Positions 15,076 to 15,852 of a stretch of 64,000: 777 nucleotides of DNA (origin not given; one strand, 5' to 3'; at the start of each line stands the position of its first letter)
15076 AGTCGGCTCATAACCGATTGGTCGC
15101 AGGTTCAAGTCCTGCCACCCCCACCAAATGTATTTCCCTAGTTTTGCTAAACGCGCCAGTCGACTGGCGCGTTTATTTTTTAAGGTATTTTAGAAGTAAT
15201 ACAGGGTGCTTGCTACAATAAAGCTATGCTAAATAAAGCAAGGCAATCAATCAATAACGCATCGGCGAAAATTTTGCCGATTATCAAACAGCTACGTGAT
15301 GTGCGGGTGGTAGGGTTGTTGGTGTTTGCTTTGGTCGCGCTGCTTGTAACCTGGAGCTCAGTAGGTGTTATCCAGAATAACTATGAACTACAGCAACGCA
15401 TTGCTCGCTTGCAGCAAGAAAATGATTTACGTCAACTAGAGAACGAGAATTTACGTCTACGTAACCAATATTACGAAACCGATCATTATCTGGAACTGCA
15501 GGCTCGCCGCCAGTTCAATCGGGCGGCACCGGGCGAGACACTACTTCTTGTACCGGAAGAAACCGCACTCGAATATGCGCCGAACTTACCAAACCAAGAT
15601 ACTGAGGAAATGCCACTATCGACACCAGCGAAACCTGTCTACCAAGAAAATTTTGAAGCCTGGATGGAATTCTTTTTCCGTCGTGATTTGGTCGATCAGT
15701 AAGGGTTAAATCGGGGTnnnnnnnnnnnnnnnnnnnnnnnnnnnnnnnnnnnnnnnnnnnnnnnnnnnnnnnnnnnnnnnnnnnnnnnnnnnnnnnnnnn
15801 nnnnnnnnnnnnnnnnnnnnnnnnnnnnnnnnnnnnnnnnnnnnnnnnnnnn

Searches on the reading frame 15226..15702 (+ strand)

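Call 60: search_protein_families(library=pfam, proteins=[window:15226-15702:+], max_evalue=0.001)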
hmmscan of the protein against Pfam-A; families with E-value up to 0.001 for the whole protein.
window:15226-15702:+ (158 aa): 1 family
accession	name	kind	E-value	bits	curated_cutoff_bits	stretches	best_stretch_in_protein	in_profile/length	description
PF04977.20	DivIC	-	2.6e-09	37.2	28.9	1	34-111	1-79/80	Septum formation initiator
